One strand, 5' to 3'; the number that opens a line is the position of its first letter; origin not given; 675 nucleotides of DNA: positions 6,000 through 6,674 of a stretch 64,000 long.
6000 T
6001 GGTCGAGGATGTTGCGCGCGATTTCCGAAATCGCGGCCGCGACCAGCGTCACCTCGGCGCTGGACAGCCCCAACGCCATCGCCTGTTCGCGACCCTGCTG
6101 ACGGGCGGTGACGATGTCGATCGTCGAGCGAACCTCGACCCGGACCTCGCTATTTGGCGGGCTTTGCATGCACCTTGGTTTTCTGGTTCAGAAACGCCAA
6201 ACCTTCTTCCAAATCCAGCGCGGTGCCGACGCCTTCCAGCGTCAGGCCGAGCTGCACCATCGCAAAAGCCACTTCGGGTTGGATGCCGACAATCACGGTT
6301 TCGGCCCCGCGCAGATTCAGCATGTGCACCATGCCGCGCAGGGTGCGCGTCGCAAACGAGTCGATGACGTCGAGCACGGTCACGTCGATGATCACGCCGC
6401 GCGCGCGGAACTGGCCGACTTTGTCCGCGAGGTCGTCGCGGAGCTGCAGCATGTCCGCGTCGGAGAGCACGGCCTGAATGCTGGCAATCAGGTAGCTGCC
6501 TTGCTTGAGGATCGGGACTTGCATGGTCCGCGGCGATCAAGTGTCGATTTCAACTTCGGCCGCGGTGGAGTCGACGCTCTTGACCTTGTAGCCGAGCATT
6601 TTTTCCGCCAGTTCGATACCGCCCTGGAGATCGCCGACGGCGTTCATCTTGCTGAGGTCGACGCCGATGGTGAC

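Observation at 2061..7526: Stressosome (RsbR-RsbS-RsbT-RsbX) wired to a two-component system instead of a sigma-factor partner-switching cascade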

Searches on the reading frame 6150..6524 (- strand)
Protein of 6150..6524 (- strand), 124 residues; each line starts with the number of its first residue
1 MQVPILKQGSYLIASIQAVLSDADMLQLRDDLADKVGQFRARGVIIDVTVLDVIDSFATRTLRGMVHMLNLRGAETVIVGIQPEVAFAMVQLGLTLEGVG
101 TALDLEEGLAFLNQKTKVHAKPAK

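Call 4: search_protein_families(library=pfam, proteins=[window:6150-6524:-], max_evalue=0.01)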
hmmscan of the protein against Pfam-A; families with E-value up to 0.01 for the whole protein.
window:6150-6524:- (124 aa): 1 family
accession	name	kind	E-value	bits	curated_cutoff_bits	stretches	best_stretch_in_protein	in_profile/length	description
PF01740.26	STAS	-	7.7e-12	45.4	22.6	1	7-95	6-94/106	STAS domain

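Call 19: search_solved_structures(query=window:6150-6524:-, max_evalue=0.001, show_alignments=3)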
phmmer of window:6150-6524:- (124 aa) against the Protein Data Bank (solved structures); distinct sequences matched with E-value up to 0.001: 16.
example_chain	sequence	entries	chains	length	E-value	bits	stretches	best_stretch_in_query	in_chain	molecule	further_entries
6qcm_A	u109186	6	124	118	5e-27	97.5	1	1-115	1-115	RsbS protein | RsbT antagonist protein RsbS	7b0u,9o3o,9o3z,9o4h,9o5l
9o4r_a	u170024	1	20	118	1.5e-26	96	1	1-115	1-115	RsbT antagonist protein RsbS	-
6jhk_A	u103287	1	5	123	5.8e-25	90.9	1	2-114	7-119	RsbS negative regulator of sigma-B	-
2vy9_A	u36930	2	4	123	3e-21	78.9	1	2-114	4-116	ANTI-SIGMA-FACTOR ANTAGONIST | ANTI-SIGMA-FACTOR ANTAGONIST (STAS) DOMAIN PROTEIN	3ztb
3zxn_A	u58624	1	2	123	1.1e-20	77.1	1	2-114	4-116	ANTI-SIGMA-FACTOR ANTAGONIST (STAS) DOMAIN PROTEIN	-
7o0i_a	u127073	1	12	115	4e-11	46.4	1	4-112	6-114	RsbS, negative regulator of sigma-B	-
6qcm_AB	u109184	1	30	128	7.1e-07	32.7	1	30-109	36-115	RsbR protein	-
6qcm_CB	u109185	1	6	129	7.3e-07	32.6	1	30-109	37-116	RsbR protein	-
6qcm_CD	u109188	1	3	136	8.4e-07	32.4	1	30-109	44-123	RsbR protein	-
9o3o_A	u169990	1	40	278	2.4e-06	30.9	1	30-109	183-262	STAS domain-containing protein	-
9o5l_A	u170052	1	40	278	3.3e-06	30.5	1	31-109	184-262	STAS domain-containing protein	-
9o3z_A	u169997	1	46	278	3.3e-06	30.5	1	31-109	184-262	RsbR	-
9o4r_A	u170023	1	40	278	3.3e-06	30.5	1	31-109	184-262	RsbR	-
7b0u_A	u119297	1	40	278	3.4e-06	30.5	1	31-109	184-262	RsbR protein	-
9o4h_A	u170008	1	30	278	4.4e-06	30.1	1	31-109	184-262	RsbR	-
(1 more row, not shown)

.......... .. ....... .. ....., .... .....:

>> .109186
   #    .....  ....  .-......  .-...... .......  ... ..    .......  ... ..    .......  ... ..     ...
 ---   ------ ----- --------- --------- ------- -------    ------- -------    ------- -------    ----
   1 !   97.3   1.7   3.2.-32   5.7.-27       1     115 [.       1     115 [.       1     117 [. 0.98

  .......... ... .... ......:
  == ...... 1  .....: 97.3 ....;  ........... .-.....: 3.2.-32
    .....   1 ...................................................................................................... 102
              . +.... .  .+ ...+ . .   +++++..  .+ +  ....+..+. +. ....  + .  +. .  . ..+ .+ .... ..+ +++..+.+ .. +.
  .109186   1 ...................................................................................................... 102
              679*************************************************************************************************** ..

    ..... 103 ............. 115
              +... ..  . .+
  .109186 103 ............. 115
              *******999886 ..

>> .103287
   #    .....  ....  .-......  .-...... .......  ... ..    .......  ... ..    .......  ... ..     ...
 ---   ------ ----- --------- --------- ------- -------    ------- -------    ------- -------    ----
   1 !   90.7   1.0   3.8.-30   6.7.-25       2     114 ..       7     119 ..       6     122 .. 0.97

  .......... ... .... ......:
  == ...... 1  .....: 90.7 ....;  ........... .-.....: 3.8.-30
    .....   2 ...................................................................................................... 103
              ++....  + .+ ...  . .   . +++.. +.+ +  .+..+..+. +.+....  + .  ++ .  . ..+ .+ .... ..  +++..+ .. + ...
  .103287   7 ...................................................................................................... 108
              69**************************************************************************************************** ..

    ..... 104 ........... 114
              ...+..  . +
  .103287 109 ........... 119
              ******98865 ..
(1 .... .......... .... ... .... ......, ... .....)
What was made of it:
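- On Stressosome module (RsbR-RsbS-RsbT plus RsbX): Ser56 is aligned with the phospho-Ser (call 19).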

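Call 22: search_protein_families(library=ncbifam, proteins=[window:6150-6524:-], max_evalue=0.001)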
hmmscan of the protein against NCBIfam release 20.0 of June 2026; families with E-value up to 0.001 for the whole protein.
window:6150-6524:- (124 aa): 2 families
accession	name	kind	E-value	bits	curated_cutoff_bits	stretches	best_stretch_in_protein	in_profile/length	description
NF052652.1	YtvA_fam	equivalog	6.7e-08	32.4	250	1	15-104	149-238/243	YtvA family blue-light photoreceptor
TIGR00377.1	ant_ant_sig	superfamily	2.8e-05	23.9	53.45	1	26-89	28-91/108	anti-sigma factor antagonist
